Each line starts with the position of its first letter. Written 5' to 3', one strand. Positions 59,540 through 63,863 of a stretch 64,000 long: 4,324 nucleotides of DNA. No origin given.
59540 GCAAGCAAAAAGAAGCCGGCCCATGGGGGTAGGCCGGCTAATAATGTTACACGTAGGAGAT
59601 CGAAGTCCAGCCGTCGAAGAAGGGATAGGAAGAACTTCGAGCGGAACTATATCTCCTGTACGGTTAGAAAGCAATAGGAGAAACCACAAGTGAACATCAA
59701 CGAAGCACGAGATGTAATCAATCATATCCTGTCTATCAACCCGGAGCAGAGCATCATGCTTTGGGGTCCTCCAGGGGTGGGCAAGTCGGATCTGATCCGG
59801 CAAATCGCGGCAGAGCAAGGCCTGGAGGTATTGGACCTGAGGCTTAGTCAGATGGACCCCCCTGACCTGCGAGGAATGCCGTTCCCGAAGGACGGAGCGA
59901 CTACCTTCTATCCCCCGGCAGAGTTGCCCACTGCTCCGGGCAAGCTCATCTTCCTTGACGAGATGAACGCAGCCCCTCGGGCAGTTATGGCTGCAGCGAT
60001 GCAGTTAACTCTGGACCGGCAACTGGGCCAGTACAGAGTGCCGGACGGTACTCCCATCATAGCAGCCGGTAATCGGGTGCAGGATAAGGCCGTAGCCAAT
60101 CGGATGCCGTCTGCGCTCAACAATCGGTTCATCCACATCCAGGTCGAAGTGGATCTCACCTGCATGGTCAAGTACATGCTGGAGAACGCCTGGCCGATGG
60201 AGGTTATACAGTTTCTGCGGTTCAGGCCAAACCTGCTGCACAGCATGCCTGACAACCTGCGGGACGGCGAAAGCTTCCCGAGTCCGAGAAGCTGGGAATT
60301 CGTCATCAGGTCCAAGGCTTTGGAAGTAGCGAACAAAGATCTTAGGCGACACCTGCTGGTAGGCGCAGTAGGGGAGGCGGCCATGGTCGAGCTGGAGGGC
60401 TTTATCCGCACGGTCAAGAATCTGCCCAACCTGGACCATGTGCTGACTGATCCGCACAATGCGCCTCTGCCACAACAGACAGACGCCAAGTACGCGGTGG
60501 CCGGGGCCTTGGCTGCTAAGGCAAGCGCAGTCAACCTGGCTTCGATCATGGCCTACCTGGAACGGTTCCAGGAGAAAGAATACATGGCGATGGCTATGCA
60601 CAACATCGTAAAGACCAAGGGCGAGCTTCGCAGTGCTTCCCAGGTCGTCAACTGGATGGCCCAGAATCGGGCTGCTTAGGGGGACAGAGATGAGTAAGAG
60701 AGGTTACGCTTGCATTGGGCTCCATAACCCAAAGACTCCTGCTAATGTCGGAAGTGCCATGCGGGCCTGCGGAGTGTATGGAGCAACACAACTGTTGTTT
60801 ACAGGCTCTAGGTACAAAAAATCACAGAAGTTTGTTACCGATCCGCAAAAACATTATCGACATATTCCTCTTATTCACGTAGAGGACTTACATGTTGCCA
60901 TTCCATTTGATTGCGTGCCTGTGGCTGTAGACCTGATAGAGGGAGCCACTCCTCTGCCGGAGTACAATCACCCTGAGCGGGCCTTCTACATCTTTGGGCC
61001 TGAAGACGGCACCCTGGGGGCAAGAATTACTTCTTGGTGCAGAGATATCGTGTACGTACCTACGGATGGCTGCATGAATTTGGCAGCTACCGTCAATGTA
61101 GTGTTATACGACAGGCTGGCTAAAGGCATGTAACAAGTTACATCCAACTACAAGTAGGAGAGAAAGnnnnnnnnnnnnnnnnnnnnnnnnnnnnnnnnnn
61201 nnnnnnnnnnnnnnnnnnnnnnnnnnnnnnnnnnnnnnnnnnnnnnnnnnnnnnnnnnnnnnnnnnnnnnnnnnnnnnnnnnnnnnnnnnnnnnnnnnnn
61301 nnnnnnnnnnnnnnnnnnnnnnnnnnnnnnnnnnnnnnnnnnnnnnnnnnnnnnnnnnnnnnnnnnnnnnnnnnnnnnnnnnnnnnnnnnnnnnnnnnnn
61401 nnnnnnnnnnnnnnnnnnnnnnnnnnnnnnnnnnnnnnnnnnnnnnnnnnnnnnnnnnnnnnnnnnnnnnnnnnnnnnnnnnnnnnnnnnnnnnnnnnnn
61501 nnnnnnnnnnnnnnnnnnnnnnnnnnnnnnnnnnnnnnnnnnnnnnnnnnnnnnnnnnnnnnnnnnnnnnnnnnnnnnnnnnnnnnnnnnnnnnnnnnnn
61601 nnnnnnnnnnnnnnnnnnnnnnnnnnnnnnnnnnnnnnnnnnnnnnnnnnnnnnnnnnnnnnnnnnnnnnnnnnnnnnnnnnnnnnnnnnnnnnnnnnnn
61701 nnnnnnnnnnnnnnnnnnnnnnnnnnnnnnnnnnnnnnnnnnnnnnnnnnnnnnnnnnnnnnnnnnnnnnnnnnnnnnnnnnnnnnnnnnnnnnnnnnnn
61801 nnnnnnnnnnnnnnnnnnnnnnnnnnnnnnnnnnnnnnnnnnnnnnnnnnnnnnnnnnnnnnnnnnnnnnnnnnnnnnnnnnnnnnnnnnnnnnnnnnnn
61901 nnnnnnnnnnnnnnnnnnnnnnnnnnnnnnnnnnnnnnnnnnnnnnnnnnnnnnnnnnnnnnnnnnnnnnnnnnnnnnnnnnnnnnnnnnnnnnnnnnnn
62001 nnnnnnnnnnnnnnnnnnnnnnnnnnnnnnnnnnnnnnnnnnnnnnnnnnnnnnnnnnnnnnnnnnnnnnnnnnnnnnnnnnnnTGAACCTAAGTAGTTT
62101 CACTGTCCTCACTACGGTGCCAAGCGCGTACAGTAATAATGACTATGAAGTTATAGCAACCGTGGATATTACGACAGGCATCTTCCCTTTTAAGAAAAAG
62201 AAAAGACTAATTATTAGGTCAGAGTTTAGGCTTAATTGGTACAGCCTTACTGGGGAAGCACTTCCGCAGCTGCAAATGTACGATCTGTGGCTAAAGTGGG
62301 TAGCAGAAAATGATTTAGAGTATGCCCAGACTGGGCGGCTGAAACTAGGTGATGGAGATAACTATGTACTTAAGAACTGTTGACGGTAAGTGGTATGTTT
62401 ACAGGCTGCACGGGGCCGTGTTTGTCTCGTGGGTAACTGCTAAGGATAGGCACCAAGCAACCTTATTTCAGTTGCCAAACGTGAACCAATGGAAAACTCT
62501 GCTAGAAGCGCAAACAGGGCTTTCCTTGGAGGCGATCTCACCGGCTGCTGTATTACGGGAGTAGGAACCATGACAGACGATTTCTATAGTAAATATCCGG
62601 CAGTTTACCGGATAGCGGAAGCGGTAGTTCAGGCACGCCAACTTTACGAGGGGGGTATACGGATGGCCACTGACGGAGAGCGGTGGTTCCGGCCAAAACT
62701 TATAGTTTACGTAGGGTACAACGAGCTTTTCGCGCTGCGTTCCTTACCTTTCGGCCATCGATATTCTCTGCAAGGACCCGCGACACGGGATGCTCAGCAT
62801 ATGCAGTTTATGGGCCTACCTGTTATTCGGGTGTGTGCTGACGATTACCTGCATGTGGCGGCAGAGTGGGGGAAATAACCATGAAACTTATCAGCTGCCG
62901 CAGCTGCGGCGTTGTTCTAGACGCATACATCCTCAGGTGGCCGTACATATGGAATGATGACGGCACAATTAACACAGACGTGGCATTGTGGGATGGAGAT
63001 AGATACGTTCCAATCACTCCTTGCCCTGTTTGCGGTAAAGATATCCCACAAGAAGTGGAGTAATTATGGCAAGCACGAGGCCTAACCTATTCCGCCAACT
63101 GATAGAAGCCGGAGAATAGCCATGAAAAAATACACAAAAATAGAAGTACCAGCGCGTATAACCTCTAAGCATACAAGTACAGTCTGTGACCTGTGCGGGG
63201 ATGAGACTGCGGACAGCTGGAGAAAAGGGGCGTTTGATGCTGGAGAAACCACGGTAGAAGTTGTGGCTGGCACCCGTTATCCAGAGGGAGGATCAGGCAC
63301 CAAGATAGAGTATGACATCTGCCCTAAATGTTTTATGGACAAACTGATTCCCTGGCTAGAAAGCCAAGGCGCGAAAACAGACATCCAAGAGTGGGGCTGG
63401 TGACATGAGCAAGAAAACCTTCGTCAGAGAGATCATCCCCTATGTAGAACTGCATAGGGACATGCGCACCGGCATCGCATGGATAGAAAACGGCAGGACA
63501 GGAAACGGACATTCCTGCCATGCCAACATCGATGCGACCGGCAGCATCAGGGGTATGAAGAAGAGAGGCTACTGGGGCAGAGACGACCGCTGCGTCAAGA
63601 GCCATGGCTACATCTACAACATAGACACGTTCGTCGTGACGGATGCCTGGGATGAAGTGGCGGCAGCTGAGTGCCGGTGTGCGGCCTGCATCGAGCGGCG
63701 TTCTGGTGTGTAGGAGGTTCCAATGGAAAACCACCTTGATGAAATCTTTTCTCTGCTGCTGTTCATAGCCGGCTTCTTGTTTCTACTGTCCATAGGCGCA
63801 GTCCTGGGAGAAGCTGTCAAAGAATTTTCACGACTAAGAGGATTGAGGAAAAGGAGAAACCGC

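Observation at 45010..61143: Twelve copies of a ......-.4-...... dyad punctuate the rightward early/middle block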

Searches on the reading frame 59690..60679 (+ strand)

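Call 6: search_protein_families(library=pfam, proteins=[window:59690-60679:+])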
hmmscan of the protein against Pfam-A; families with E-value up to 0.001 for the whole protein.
window:59690-60679:+ (329 aa): 3 families
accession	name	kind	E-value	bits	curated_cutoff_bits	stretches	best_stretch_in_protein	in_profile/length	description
PF00004.35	AAA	-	3.8e-09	37.5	21.2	1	22-146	1-122/131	ATPase family associated with various cellular activities (AAA)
PF07728.20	AAA_5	-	1.6e-07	31.9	22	1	22-147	2-139/139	AAA domain (dynein-related subfamily)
PF20030.5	bpMoxR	-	1.7e-06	27.7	27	1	14-171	26-185/205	MoxR domain in the MoxR-vWA-beta-propeller ternary systems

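Call 7: search_protein_families(library=phrogs, proteins=[window:59690-60679:+])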
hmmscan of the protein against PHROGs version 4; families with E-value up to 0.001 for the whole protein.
window:59690-60679:+ (329 aa): 8 families
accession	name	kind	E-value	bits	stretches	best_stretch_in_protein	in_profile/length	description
phrog_1297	-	other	3.6e-92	310.1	1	1-327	9-350/356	ATPase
phrog_16335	-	other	4.7e-34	118.8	1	2-168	11-184/267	ATPase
phrog_249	-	moron, auxiliary metabolic gene and host takeover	4.9e-11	43.6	1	6-101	118-211/380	porphyrin biosynthesis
phrog_21479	-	unknown function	1.4e-10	42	1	5-60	14-67/68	-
phrog_3757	-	unknown function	3.4e-05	24.4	1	14-54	121-161/367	-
phrog_16448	-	other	8.8e-05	21.9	1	14-155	444-592/680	ATPase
phrog_11838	-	DNA, RNA and nucleotide metabolism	0.0001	22.6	1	19-107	40-122/420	clamp loader of DNA polymerase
phrog_168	-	DNA, RNA and nucleotide metabolism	0.00072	20.3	0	11-101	34-121/314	clamp loader of DNA polymerase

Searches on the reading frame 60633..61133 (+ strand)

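Call 24: search_protein_families(library=pfam, proteins=[window:60633-61133:+], max_evalue=0.01)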
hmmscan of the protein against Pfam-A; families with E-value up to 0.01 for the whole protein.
window:60633-61133:+ (166 aa): 1 family
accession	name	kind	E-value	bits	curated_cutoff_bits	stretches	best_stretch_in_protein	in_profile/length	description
PF00588.24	SpoU_methylase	-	1.2e-15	58.3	29.7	1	28-159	4-142/142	SpoU rRNA Methylase family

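Call 25: search_protein_families(library=phrogs, proteins=[window:60633-61133:+], max_evalue=0.01)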
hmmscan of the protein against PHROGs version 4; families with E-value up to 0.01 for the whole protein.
window:60633-61133:+ (166 aa): 0 families

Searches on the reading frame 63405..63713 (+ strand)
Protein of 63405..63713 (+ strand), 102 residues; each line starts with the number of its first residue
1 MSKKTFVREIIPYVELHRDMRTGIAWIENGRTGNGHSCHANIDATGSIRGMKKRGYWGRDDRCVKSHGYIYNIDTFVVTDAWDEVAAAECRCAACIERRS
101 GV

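Call 39: find_encoding_contigs(protein=window:63405-63713:+, flank=10000, max_places=5)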
Protein window:63405-63713:+ (102 aa): 2 contigs read that carry it; 1 place shown.
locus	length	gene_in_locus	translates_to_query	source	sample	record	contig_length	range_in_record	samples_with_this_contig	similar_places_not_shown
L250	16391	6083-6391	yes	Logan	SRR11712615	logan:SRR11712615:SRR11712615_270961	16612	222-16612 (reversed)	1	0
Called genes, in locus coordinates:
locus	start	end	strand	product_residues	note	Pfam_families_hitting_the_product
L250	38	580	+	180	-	-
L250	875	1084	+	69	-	-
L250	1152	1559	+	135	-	-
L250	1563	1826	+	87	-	-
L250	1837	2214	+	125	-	-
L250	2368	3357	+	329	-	PF20030:bpMoxR (weak), PF07728:AAA_5 (weak), PF00004:AAA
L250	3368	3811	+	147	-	PF00588:SpoU_methylase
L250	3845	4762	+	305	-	-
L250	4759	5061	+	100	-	-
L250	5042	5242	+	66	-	-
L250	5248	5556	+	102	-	-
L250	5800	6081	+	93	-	-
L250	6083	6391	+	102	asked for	-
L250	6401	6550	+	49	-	-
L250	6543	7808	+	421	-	PF13203:DUF2201_N, PF09967:DUF2201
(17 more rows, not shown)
